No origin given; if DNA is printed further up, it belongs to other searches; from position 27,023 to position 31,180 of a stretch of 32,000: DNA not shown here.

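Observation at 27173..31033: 1286-aa FAD / 2x[4Fe-4S] / 2xCCG dehydrogenase with an unknown N-terminal domain and unknown substrate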

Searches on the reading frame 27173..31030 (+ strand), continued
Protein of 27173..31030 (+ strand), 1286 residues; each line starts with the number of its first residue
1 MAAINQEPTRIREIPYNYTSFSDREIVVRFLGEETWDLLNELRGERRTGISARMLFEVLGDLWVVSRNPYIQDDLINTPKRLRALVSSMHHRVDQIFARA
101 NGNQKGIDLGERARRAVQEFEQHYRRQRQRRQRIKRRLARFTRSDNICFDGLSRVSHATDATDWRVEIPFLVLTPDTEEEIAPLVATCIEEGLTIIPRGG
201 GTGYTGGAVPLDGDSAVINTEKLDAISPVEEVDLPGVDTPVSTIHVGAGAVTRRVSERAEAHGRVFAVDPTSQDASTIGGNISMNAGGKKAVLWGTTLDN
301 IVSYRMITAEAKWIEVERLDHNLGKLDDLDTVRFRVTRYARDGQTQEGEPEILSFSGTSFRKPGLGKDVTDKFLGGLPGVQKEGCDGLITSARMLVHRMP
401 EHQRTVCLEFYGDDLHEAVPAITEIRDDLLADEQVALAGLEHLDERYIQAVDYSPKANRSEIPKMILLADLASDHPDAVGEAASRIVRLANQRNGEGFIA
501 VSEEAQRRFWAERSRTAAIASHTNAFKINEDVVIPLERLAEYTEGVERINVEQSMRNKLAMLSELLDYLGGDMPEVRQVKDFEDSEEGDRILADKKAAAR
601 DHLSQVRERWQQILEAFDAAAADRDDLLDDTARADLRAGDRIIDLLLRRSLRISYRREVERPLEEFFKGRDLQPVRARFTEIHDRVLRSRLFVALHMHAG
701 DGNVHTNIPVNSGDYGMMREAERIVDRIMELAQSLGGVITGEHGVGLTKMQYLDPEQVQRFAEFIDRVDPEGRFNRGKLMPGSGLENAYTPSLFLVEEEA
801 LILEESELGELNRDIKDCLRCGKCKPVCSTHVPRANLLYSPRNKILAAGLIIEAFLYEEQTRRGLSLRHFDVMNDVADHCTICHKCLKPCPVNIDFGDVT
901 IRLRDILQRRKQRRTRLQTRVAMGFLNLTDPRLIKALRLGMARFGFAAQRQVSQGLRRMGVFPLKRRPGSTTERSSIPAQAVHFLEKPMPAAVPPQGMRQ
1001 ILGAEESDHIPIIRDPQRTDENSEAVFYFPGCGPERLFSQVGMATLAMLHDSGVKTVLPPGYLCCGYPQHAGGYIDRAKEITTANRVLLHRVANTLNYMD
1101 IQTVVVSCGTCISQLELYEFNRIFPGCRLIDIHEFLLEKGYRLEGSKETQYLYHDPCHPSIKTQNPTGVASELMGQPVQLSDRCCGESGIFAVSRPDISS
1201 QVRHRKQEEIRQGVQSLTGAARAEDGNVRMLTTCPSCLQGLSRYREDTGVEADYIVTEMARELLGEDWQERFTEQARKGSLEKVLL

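Call 58: search_protein_families(library=pfam, proteins=[L081:14361-15104:+, L034:8012-8668:+, L031:17578-18021:+, L033:19568-21145:+, L035:15823-16836:+, L054:2056-3540:+, L074:5182-6192:-, L051:20864-21514:+, L026:14222-15568:-, L069:18522-19967:+], max_evalue=0.0001)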
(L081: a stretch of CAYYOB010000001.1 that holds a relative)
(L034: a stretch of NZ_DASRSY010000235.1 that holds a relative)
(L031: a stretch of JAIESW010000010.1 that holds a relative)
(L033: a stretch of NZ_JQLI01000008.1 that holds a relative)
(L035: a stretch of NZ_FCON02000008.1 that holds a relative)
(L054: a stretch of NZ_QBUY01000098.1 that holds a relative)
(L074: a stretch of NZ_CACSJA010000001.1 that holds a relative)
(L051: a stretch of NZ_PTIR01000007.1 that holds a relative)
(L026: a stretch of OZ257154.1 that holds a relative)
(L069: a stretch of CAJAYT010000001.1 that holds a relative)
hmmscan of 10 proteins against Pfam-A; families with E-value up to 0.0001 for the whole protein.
L081:14361-15104:+ (247 aa): 6 families
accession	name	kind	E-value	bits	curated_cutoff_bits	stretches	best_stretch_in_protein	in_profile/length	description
PF01209.24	Ubie_methyltran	-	2.5e-82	276.2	20.1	1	16-246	5-233/233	ubiE/COQ5 methyltransferase family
PF13649.12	Methyltransf_25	-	3.1e-16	60.3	27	1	62-161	1-97/97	Methyltransferase domain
PF08241.18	Methyltransf_11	-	2.6e-15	57.3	21.2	1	63-164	1-94/95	Methyltransferase domain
PF13847.12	Methyltransf_31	-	7.7e-12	45.6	27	1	58-221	3-141/145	Methyltransferase domain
PF08242.18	Methyltransf_12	-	3.6e-09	37.7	30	1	63-162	1-97/98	Methyltransferase domain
PF13489.12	Methyltransf_23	-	1.3e-08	35.2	27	1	56-230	20-163/164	Methyltransferase domain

L034:8012-8668:+ (218 aa): 1 family
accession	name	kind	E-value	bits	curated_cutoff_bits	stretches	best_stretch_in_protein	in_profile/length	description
PF02036.22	SCP2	-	6.4e-11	42.9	21.3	1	16-110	1-100/101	SCP-2 sterol transfer family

L031:17578-18021:+ (147 aa): 1 family
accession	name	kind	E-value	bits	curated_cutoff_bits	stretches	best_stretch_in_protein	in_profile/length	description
PF06155.17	GBBH-like_N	-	5.2e-32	110.9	22.8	1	13-97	1-85/85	Gamma-butyrobetaine hydroxylase-like, N-terminal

L033:19568-21145:+ (525 aa): 1 family
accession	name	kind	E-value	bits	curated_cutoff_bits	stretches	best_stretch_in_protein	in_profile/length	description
PF03109.22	ABC1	-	2e-75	253.5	22.9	1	88-339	1-241/244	ABC1 atypical kinase-like domain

L035:15823-16836:+ (337 aa): 1 family
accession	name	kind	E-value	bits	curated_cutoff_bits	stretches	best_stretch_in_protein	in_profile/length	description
PF04280.21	Tim44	-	1.2e-19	71.3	29.6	1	214-335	11-147/147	Tim44-like domain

L054:2056-3540:+ (494 aa): 0 families

L074:5182-6192:- (336 aa): 3 families
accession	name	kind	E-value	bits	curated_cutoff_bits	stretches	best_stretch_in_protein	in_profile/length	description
PF00005.33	ABC_tran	-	7.9e-35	120.9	25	1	24-165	2-136/137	ABC transporter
PF08402.16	TOBE_2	-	5.9e-07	30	21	1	258-322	1-71/76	TOBE domain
PF13304.12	AAA_21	-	7.3e-07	30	27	0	35-76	1-54/304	AAA domain, putative AbiEii toxin, Type IV TA system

L051:20864-21514:+ (216 aa): 1 family
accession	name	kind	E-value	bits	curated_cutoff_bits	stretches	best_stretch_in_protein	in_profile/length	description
PF04367.18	DUF502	-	1.5e-36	124.9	23.8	1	61-166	1-107/107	Protein of unknown function (DUF502)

L026:14222-15568:- (448 aa): 6 families
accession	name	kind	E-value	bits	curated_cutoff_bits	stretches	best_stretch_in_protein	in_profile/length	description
PF02518.31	HATPase_c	-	2.2e-28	99.4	26.4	1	319-429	2-110/111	Histidine kinase-, DNA gyrase B-, and HSP90-like ATPase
PF00512.31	HisKA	-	5.5e-20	71.6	26.9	1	207-273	1-65/66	His Kinase A (phospho-acceptor) domain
PF11808.13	PhoR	-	4.1e-15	56.4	27.1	1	5-87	2-82/86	Phosphate regulon sensor protein PhoR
PF13188.13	PAS_8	-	6.3e-06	26.4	21.8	1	106-153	9-53/65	PAS domain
PF00989.32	PAS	-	6.8e-06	26.5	22.6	1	106-191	9-101/113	PAS fold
PF13581.12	HATPase_c_2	-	2.8e-05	24.5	27.4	1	321-405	30-111/127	Histidine kinase-like ATPase domain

L069:18522-19967:+ (481 aa): 1 family
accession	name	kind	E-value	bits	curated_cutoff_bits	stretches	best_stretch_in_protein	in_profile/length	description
PF00474.23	SSF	-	1.1e-44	153.3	22.8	1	30-427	1-406/406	Sodium:solute symporter family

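Call 61: search_protein_families(library=pfam, proteins=[L006:15752-17347:+, L006:13991-14848:+, L006:15069-15728:-, L005:9869-10894:+, L005:3196-4887:-, L014:8045-8824:-, L014:13971-14720:-, L007:8174-9523:+, L006:8469-9596:+, L016:11433-12398:+], max_evalue=0.0001)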
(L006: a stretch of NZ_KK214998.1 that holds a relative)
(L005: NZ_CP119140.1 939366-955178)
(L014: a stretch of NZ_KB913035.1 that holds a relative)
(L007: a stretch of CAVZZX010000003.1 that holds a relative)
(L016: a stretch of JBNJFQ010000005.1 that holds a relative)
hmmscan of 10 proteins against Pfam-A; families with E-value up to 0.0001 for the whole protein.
L006:15752-17347:+ (531 aa): 2 families
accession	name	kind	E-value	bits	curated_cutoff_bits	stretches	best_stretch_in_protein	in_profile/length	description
PF00291.31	PALP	-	9.1e-86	288.3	35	1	45-333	5-295/295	Pyridoxal-phosphate dependent enzyme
PF00585.24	Thr_dehydrat_C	-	5.9e-49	164.3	27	2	446-530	6-91/91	C-terminal regulatory domain of Threonine dehydratase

L006:13991-14848:+ (285 aa): 1 family
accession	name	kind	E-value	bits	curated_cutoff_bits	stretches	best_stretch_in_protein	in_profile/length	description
PF02673.24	BacA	-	2.2e-67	227.9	33.4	1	6-276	1-256/257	Bacitracin resistance protein BacA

L006:15069-15728:- (219 aa): 2 families
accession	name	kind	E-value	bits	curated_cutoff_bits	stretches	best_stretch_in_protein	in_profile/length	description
PF06026.20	Rib_5-P_isom_A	-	3.8e-59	199.6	26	1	50-214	2-173/173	Ribose 5-phosphate isomerase A (phosphoriboisomerase A)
PF00455.28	DeoRC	-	9.6e-05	22.8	31.8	0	7-44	5-42/160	DeoR C terminal sensor domain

L005:9869-10894:+ (341 aa): 1 family
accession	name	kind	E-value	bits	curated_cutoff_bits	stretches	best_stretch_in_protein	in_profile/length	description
PF01207.24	Dus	-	9.3e-61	206.1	20.4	1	26-325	3-295/311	Dihydrouridine synthase (Dus)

L005:3196-4887:- (563 aa): 2 families
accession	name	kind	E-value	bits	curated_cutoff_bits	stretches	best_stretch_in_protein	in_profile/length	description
PF09330.16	Lact-deh-memb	-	4.1e-148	492.9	25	1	272-561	1-290/290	D-lactate dehydrogenase, membrane binding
PF01565.28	FAD_binding_4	-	3.2e-10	40.3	26.4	1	41-160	2-115/139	FAD binding domain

L014:8045-8824:- (259 aa): 0 families

L014:13971-14720:- (249 aa): 0 families

L007:8174-9523:+ (449 aa): 2 families
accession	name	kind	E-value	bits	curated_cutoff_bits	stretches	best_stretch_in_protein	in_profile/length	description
PF13609.12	Porin_4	-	1.6e-36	127.2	27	1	122-434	1-309/310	Gram-negative porin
PF00267.27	Porin_1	-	4e-08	33.5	23.7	1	168-243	15-93/337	Gram-negative porin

L006:8469-9596:+ (375 aa): 1 family
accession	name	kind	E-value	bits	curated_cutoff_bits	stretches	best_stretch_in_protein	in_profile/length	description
PF13609.12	Porin_4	-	6.5e-51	174.4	27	1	36-340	1-309/310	Gram-negative porin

L016:11433-12398:+ (321 aa): 1 family
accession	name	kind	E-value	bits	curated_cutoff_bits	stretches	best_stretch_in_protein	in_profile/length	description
PF00581.25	Rhodanese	-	3.4e-15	56.8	22.2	1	104-165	15-83/102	Rhodanese-like domain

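Call 68: predict_structure(alignment_id=A3)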
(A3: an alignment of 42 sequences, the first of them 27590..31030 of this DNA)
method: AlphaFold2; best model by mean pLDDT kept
length: 1147 residues; sequences in the alignment: 42
mean_pLDDT: 80.0   pTM: 0.59
mean pLDDT of the five models: 80.0, 79.3, 76.6, 76.5, 74.2
residues with pLDDT >= 90: 283; 70-90: 622; 50-70: 196; < 50: 46
segments of 3 or more residues with pLDDT < 50: 21-23, 62-64, 377-387, 605-608, 648-656, 681-688, 723-726
pLDDT, mean of each block of 10 residues (from residue 1): 83 59 53 87 91 83 51 77 89 91 93 87 83 68 72 75 92 93 84 93 90 86 61 78 78 91 88 78 86 85 83 78 86 90 92 90 76 52 44 76 88 89 91 81 75 90 94 92 90 89 89 89 90 86 79 79 70 65 81 82 52 76 85 78 58 49 69 69 49 62 70 66 51 73 59 66 85 77 78 82 72 79 64 65 70 73 89 91 91 83 93 94 87 86 91 91 90 85 86 93 87 86 81 93 80 71 83 90 88 88 85 92 93 88 90
secondary structure, 60 per line:
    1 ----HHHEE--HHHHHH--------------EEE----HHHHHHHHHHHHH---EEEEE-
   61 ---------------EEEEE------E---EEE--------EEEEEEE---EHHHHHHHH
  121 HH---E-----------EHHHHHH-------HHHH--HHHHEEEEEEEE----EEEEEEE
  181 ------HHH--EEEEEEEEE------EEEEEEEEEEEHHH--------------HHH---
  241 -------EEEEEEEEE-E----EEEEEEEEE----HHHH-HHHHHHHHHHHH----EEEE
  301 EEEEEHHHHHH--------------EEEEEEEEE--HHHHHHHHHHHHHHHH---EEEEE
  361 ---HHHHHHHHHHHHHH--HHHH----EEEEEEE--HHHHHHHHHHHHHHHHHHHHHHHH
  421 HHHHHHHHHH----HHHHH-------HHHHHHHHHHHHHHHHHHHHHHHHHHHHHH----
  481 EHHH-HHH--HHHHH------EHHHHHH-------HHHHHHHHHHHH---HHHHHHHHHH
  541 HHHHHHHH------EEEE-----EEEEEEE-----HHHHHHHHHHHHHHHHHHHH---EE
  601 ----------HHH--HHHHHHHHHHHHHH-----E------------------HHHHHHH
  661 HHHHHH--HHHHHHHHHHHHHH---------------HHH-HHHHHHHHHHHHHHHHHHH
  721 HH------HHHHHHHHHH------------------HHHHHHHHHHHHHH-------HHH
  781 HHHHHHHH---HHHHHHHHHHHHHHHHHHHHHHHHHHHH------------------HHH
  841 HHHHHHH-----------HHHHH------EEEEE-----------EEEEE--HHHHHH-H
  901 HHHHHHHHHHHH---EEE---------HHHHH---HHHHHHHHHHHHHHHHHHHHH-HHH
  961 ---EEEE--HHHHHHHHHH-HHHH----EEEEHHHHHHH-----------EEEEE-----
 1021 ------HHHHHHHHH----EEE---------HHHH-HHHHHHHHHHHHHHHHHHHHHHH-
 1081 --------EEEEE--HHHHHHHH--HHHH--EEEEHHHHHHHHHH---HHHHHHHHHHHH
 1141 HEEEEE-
elements in order (helices of 4 or more, strands of 3 or more residues): H12-17 E32-34 H39-51 E55-59 E76-80 E91-93 E102-108 H113-122 H139-144 H152-155 H158-161 E162-169 E174-180 E192-200 E207-217 E248-256 E263-271 H276-279 H281-292 E297-305 H306-311 E326-334 H337-352 E356-360 H364-377 H380-383 E388-394 H397-430 H435-439 H447-476 H491-495 H503-508 H516-527 H531-548 E555-558 E564-570 H576-595 H616-629 H654-666 H669-682 H702-722 H729-738 H757-770 H778-788 H792-819 H838-847 H859-863 E870-874 E886-890 H893-898 H900-912 E916-918 H928-932 H936-956 E964-967 H970-979 H981-984 E989-992 H993-999 E1011-1015 H1027-1035 E1040-1042 H1052-1055 H1057-1079 E1089-1093 H1096-1103 H1106-1109 E1112-1115 H1116-1125 H1129-1141 E1142-1146

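Call 86: search_protein_families(library=pfam, proteins=[L056:8635-9867:+, L074:8237-9643:-, L074:4359-5309:-], max_evalue=0.01)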
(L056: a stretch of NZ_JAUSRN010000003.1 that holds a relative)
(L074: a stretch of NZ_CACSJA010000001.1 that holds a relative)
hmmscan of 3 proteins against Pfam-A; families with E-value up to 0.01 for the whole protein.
L056:8635-9867:+ (410 aa): 5 families
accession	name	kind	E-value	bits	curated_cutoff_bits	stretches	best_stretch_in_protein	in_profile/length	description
PF02826.25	2-Hacid_dh_C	-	6.3e-47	159.7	25.1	1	121-295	4-178/178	D-isomer specific 2-hydroxyacid dehydrogenase, NAD binding domain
PF00389.36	2-Hacid_dh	-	4.3e-34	117.5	24.6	1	15-327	2-134/134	D-isomer specific 2-hydroxyacid dehydrogenase, catalytic domain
PF22629.2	ACT_AHAS_ss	-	6.5e-16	58.7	27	1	342-405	1-67/67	AHAS small subunit-like ACT domain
PF03446.21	NAD_binding_2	-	1.9e-05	25.1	21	1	155-259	2-112/161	NAD binding domain of 6-phosphogluconate dehydrogenase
PF01842.31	ACT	-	3.8e-05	23.8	27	1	346-369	7-30/66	ACT domain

L074:8237-9643:- (468 aa): 2 families
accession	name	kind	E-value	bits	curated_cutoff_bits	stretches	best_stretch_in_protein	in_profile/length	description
PF13416.11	SBP_bac_8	-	6e-36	125.1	27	1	75-398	2-275/279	Bacterial extracellular solute-binding protein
PF01547.30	SBP_bac_1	-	1.8e-32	114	26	1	71-369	9-307/307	Bacterial extracellular solute-binding protein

L074:4359-5309:- (316 aa): 2 families
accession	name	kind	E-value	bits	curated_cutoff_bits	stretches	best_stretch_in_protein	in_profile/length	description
PF03009.23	GDPD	-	1.5e-50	173.1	23.6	1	81-310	1-243/244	Glycerophosphoryl diester phosphodiesterase family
PF13653.12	GDPD_2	-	0.0068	17.3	27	0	285-308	5-28/30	Glycerophosphoryl diester phosphodiesterase family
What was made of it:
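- On SerA (NAD-dependent D-isomer 2-hydroxyacid dehydrogenase family): A true SerA with these domains plus ACT lies next to the ortholog in Variovorax (call 86).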
